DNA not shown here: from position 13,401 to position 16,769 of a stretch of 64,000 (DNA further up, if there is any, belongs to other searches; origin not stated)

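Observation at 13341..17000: Low-GC island encoding a PLD-nuclease / SF2-helicase / DUF3427 fusion: candidate single-protein defence system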

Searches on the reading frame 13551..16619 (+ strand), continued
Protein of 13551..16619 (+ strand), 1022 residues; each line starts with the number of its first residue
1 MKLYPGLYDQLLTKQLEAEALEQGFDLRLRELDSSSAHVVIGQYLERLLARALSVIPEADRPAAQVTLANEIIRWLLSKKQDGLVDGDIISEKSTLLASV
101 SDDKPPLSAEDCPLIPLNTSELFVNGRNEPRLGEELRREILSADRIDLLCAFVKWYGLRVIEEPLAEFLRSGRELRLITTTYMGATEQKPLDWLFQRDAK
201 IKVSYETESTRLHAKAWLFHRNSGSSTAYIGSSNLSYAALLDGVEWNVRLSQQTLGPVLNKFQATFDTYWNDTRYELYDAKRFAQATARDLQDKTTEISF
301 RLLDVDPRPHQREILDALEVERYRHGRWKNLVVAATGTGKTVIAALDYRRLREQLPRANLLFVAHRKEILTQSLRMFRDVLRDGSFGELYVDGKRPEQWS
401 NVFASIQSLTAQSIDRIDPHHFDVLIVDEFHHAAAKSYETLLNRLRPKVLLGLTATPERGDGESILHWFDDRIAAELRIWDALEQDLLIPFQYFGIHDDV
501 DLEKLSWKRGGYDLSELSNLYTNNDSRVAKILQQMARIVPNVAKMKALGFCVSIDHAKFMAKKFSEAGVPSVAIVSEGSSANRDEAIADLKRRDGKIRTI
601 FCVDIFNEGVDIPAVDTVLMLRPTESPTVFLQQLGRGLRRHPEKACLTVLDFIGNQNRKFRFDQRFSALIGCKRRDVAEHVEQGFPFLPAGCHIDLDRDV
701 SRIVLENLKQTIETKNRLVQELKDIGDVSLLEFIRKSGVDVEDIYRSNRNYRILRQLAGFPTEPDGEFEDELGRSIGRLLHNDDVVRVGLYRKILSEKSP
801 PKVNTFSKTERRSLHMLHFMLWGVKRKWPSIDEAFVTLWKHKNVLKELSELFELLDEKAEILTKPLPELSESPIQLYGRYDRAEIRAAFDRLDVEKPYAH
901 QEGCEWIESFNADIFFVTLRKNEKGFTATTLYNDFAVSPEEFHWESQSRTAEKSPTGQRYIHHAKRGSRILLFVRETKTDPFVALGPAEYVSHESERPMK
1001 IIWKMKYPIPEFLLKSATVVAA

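Call 18: find_encoding_contigs(protein=window:13551-16619:+, flank=10000, max_places=6)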
Protein window:13551-16619:+ (1022 aa): 1 contig read that carries it; 1 place shown.
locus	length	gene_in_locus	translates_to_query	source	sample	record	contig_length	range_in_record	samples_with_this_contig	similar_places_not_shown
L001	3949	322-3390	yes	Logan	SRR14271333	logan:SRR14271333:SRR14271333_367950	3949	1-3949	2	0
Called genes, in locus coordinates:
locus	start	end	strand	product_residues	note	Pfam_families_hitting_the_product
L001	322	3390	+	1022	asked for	PF13091:PLDc_2 (weak), PF00270:DEAD, PF04851:ResIII, PF18766:SWI2_SNF2 (weak), PF00271:Helicase_C, PF11907:DUF3427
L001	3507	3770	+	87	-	-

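Call 36: find_encoding_contigs(protein=P0003, flank=10000, max_places=2)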
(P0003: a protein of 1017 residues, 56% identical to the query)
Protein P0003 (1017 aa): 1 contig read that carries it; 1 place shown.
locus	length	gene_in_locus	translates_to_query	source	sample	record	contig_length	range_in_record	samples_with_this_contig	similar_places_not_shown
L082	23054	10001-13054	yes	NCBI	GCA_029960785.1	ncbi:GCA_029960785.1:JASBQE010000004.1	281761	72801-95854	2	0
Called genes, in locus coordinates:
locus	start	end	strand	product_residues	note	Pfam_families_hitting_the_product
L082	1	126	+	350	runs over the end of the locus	-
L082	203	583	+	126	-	-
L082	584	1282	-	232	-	PF00756:Esterase (faint), PF02230:Abhydrolase_2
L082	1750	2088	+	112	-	PF13560:HTH_31, PF01381:HTH_3, PF12844:HTH_19 (weak)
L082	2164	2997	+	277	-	PF02146:SIR2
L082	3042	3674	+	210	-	-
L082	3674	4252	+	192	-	-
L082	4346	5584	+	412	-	-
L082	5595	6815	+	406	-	PF01053:Cys_Met_Meta_PP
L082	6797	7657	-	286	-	PF05721:PhyH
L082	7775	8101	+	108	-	-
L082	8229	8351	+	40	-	-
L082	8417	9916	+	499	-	PF00246:Peptidase_M14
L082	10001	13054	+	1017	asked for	PF13091:PLDc_2 (weak), PF00270:DEAD (weak), PF04851:ResIII, PF18766:SWI2_SNF2 (weak), PF00271:Helicase_C, PF11907:DUF3427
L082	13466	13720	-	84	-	-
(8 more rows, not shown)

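Call 37: find_encoding_contigs(protein=P0007, flank=10000, max_places=2)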
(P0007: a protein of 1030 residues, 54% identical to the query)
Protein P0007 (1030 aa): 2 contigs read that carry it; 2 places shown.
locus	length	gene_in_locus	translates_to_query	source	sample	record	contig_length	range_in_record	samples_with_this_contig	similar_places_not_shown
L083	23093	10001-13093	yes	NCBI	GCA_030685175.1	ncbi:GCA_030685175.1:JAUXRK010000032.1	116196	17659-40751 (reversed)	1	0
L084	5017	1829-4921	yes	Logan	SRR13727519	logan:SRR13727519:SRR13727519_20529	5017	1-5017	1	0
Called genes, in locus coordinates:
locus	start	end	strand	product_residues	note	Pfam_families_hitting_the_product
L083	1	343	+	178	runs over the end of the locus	-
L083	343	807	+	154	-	PF06676:DUF1178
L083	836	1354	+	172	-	-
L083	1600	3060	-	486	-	PF08323:Glyco_transf_5, PF13439:Glyco_transf_4, PF13579:Glyco_trans_4_4, PF00534:Glycos_transf_1, PF13692:Glyco_trans_1_4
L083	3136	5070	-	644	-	PF00072:Response_reg, PF08448:PAS_4, PF00989:PAS, PF13426:PAS_9 (weak), PF00512:HisKA (weak), PF02518:HATPase_c, PF00072:Response_reg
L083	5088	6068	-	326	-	PF00989:PAS, PF08448:PAS_4, PF13188:PAS_8 (weak), PF13426:PAS_9, PF07536:HWE_HK (weak), PF07568:HisKA_2, PF13581:HATPase_c_2, PF02518:HATPase_c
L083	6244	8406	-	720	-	PF01642:MM_CoA_mutase, PF02310:B12-binding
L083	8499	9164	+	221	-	PF04751:DarP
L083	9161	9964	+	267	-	PF01738:DLH, PF00326:Peptidase_S9 (faint), PF02230:Abhydrolase_2 (weak)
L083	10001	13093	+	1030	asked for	PF13091:PLDc_2 (weak), PF00270:DEAD, PF04851:ResIII, PF18766:SWI2_SNF2 (weak), PF00271:Helicase_C, PF11907:DUF3427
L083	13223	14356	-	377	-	-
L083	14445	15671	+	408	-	-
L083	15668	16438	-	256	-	PF00300:His_Phos_1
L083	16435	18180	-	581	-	PF00128:Alpha-amylase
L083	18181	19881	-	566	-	PF02543:Carbam_trans_N, PF16861:Carbam_trans_C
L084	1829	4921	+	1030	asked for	PF13091:PLDc_2 (weak), PF00270:DEAD, PF04851:ResIII, PF18766:SWI2_SNF2 (weak), PF00271:Helicase_C, PF11907:DUF3427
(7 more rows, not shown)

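Call 48: find_encoding_contigs(protein=P0027, flank=8000, max_places=1)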
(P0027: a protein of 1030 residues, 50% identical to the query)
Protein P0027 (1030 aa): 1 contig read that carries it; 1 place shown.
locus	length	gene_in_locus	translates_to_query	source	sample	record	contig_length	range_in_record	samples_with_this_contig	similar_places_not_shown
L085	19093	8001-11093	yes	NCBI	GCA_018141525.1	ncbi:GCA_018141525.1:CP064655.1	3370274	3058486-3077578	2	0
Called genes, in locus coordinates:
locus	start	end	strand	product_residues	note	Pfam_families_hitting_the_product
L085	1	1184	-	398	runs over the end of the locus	PF13784:Fic_N, PF02661:Fic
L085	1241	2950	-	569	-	PF00176:SNF2-rel_dom, PF04851:ResIII (weak), PF00176:SNF2-rel_dom (weak), PF00271:Helicase_C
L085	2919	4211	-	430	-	PF10923:BrxC_BrxD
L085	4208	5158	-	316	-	PF10923:BrxC_BrxD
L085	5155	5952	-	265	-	-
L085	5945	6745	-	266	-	-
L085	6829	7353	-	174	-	-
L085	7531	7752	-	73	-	-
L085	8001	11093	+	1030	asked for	PF13091:PLDc_2 (weak), PF00270:DEAD, PF04851:ResIII, PF18766:SWI2_SNF2 (weak), PF00271:Helicase_C, PF11907:DUF3427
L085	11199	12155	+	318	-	PF14088:DUF4268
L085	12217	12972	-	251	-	PF00106:adh_short, PF08659:KR, PF13561:adh_short_C2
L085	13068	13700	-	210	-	-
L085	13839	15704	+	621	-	-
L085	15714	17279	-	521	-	-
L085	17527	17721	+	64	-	-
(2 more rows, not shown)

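Call 49: find_encoding_contigs(protein=P0062, flank=8000, max_places=1)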
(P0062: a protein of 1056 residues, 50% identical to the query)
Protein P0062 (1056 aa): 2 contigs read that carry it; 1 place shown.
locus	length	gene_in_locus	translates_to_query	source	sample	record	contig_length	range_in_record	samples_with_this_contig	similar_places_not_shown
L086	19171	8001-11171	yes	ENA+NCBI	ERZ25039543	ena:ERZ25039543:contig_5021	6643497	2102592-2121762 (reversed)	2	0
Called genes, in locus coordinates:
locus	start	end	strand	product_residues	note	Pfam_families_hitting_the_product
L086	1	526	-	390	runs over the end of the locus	PF00374:NiFeSe_Hases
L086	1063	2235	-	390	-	PF03916:NrfD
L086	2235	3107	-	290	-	PF13187:Fer4_9 (faint), PF12797:Fer4_2 (faint), PF13237:Fer4_10 (faint), PF14697:Fer4_21 (faint), PF12838:Fer4_7 (faint), PF13247:Fer4_11, PF00037:Fer4 (weak), PF12837:Fer4_6 (weak)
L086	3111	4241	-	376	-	PF01058:Oxidored_q6, PF14720:NiFe_hyd_SSU_C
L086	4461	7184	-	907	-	PF02310:B12-binding, PF08240:ADH_N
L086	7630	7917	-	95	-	-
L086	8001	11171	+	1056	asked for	PF13091:PLDc_2, PF00270:DEAD (weak), PF04851:ResIII, PF18766:SWI2_SNF2 (weak), PF00271:Helicase_C, PF11907:DUF3427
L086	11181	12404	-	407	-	PF06123:CreD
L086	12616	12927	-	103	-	PF13442:Cytochrome_CBB3, PF00034:Cytochrom_C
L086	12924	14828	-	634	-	PF09699:Paired_CXXCH_1 (faint), PF14522:Cytochrome_C7 (faint), PF14537:Cytochrom_c3_2 (faint), PF01292:Ni_hydr_CYTB, PF14358:DUF4405 (weak)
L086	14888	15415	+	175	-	PF00072:Response_reg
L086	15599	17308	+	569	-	-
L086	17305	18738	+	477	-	-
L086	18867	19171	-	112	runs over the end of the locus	PF13391:HNH_2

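Call 50: find_encoding_contigs(protein=P0111, flank=8000, max_places=1)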
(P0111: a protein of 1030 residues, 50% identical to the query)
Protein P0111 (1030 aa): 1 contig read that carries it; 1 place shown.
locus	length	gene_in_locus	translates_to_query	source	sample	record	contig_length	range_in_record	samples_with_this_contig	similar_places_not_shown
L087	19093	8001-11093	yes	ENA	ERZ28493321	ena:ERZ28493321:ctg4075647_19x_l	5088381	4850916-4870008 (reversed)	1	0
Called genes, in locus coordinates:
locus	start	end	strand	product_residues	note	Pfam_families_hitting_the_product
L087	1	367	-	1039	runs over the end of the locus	PF04313:HSDR_N, PF04851:ResIII, PF18766:SWI2_SNF2, PF22679:T1R_D3-like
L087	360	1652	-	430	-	PF01420:Methylase_S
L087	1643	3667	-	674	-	PF02384:N6_Mtase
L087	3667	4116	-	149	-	PF12161:HsdM_N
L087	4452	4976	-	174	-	PF19888:DUF6361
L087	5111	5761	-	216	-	PF03167:UDG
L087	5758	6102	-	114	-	-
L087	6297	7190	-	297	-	PF04471:Mrr_cat, PF22722:NA-iREase1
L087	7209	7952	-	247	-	PF04250:DUF429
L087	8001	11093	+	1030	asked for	PF13091:PLDc_2 (weak), PF00270:DEAD, PF04851:ResIII, PF18766:SWI2_SNF2, PF00271:Helicase_C, PF11907:DUF3427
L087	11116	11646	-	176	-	PF11138:DUF2911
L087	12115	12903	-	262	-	PF01875:Memo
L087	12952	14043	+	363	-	PF13353:Fer4_12 (weak), PF04055:Radical_SAM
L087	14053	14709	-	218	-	PF11138:DUF2911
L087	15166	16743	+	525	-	PF00144:Beta-lactamase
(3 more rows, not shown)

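Call 51: find_encoding_contigs(protein=P0104, flank=8000, max_places=1)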
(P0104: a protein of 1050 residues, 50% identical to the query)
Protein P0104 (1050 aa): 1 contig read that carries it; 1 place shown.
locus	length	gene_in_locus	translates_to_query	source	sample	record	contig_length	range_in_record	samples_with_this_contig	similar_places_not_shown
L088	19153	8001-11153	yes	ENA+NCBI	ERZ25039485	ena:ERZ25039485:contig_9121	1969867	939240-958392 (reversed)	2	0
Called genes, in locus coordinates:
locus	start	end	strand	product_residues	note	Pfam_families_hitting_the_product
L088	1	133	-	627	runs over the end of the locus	PF02727:Cu_amine_oxidN2, PF21994:AGAO-like_N2, PF02728:Cu_amine_oxidN3, PF01179:Cu_amine_oxid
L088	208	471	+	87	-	-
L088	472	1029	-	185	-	PF00440:TetR_N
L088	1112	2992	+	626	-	PF08541:ACP_syn_III_C, PF14518:Haem_oxygenas_2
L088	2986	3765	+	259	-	PF00487:FA_desaturase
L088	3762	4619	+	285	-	PF22523:DUF6999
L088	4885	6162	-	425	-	PF00155:Aminotran_1_2, PF00266:Aminotran_5, PF01041:DegT_DnrJ_EryC1 (weak), PF01212:Beta_elim_lyase (weak)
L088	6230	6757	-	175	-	-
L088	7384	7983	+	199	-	PF01381:HTH_3, PF12844:HTH_19 (weak)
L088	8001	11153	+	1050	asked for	PF13091:PLDc_2, PF00270:DEAD (faint), PF04851:ResIII, PF00271:Helicase_C, PF11907:DUF3427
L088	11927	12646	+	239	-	PF26915:Phage_P4_cII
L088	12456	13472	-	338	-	PF14350:Beta_protein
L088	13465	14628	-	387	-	PF06114:Peptidase_M78 (weak)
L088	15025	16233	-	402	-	PF02867:Ribonuc_red_lgC, PF12637:TSCPD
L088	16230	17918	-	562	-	PF08471:Ribonuc_red_2_N, PF02867:Ribonuc_red_lgC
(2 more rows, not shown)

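Call 56: predict_structure(alignment_id=A1)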
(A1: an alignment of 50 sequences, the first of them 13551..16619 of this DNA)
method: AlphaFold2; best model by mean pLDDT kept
length: 1022 residues; sequences in the alignment: 50
mean_pLDDT: 81.3   pTM: 0.58
mean pLDDT of the five models: 81.3, 80.1, 77.3, 76.5, 76.4
residues with pLDDT >= 90: 421; 70-90: 382; 50-70: 134; < 50: 85
segments of 3 or more residues with pLDDT < 50: 295-302, 495-498, 607-610, 623-640, 644-671, 684-703
pLDDT, mean of each block of 10 residues (from residue 1): 76 89 89 82 86 89 90 84 77 77 65 84 65 88 94 89 94 95 87 97 85 84 90 75 73 88 92 95 85 49 70 91 93 84 95 92 90 90 89 85 92 85 94 78 92 81 81 81 61 50 58 64 71 72 82 80 90 78 79 77 59 67 45 45 46 33 43 57 43 35 52 77 91 86 87 93 90 92 92 94 93 96 93 95 94 91 89 95 96 91 88 94 84 90 88 93 94 94 96 92 95 84 72
secondary structure, 60 per line:
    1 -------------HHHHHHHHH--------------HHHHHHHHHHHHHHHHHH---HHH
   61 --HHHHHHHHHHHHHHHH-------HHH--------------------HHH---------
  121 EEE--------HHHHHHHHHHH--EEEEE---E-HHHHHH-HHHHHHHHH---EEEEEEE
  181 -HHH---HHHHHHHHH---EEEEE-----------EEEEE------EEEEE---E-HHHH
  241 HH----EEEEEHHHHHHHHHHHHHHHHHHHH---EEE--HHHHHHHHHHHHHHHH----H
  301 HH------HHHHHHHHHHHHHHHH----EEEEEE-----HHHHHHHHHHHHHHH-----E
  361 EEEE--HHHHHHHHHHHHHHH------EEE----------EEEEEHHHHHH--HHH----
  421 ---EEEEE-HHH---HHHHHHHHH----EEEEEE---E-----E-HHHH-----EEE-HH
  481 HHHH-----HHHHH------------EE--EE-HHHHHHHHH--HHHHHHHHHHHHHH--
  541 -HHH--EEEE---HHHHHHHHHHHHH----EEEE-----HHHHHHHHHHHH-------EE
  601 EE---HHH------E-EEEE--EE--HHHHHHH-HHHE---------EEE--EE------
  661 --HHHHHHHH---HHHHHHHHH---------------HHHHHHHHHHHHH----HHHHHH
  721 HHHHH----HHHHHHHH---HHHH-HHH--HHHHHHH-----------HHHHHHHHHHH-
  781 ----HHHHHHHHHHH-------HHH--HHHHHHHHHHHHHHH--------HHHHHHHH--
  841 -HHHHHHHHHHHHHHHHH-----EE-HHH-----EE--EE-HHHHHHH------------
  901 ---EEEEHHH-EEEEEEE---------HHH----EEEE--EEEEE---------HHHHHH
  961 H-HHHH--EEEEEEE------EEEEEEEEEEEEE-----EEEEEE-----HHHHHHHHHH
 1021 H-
elements in order (helices of 4 or more, strands of 3 or more residues): H14-22 H37-54 H63-78 E121-123 H132-142 E145-149 H155-160 H162-170 E174-180 H188-196 E200-204 E216-220 E227-231 H237-242 E247-251 H252-271 E275-277 H280-295 H309-324 E329-334 H340-354 E360-364 H367-381 E388-390 E401-405 H406-411 E424-428 H436-444 E449-454 H466-469 E475-477 H479-484 H490-494 H514-522 H525-538 E547-550 H554-566 E571-574 H580-591 E599-602 E617-620 H627-633 E648-650 H663-670 H674-682 H698-710 H715-725 H730-737 H741-744 H751-757 H769-779 H785-795 H808-822 H831-838 H842-858 H882-888 E904-907 E912-918 E935-938 E941-945 H955-961 H963-966 E969-975 E982-994 E1000-1005 H1011-1021

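Call 58: fold_search(model_id=the predicted structure, library=pdb)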
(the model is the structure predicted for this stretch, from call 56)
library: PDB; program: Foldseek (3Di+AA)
matches with E <= 10: 1843; with E <= 0.001: 842
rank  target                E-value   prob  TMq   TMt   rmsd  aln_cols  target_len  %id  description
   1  7clg_A                2.3e-38  1.00  0.23  0.27  25.8       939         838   25  Crystal structure of the ATP-dependent restriction endonuclease SauUSI (released 2021-01-20)
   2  7clg_B                2.8e-36  1.00  0.22  0.27  25.4       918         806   24  Crystal structure of the ATP-dependent restriction endonuclease SauUSI (released 2021-01-20)
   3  6jde_B                2.4e-14  1.00  0.17  0.28  20.2       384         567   27  crystal structure of a DNA repair protein (released 2019-06-26)
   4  7r7j_B                5.5e-14  1.00  0.17  0.28  19.6       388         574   26  Crystal structure of RadD with ADP (released 2022-04-13)
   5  7r7j_A                1.7e-13  1.00  0.17  0.28  19.3       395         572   26  Crystal structure of RadD with ADP (released 2022-04-13)
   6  6p4w_A                8.2e-12  1.00  0.17  0.36  24.4       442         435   19  XPB helicase in a complex with truncated Bax1 from Sulfurisphaera tokodaii at 2.96 Angstrom resolution (released 2020-06-03)
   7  7tn2_W                9.5e-12  1.00  0.16  0.18  29.6       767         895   12  Composite model of a Chd1-nucleosome complex in the nucleotide-free state derived from 2.3A and 2.7A Cryo-EM maps (released 2022-03-02)
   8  5tnu_A                1.3e-11  1.00  0.18  0.36  21.3       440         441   18  S. tokodaii XPB II crystal structure at 3.0 Angstrom resolution (released 2017-11-01)
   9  9jnu_K                2.5e-11  1.00  0.15  0.28  22.8       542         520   14  Structure of isw1-nucleosome complex in ADP state (released 2025-04-09)
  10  6p4f_C                3.1e-11  1.00  0.16  0.35  21.9       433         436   20  Crystal structure of the XPB-Bax1-forked DNA ternary complex (released 2020-06-17)
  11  8ebs_A                3.1e-11  1.00  0.17  0.27  22.1       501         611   16  Initial DNA-lesion (Cy5) binding by XPC and TFIIH (released 2023-04-19)
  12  8t5s_A                3.9e-11  1.00  0.16  0.22  23.2       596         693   14  Cryo-EM structure of DRH-1 helicase and C-terminal domain bound to dsRNA (released 2024-05-15)
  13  8byq_0                4.7e-11  1.00  0.16  0.24  24.4       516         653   15  RNA polymerase II pre-initiation complex with the proximal +1 nucleosome (PIC-Nuc10W) (released 2023-05-03)
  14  8fkt_NI               5.0e-11  1.00  0.16  0.26  21.8       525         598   16  Human nucleolar pre-60S ribosomal subunit (State C1) (released 2023-07-12)
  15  8fkv_NI               5.0e-11  1.00  0.15  0.23  23.1       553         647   15  Human nucleolar pre-60S ribosomal subunit (State D1) (released 2023-07-12)
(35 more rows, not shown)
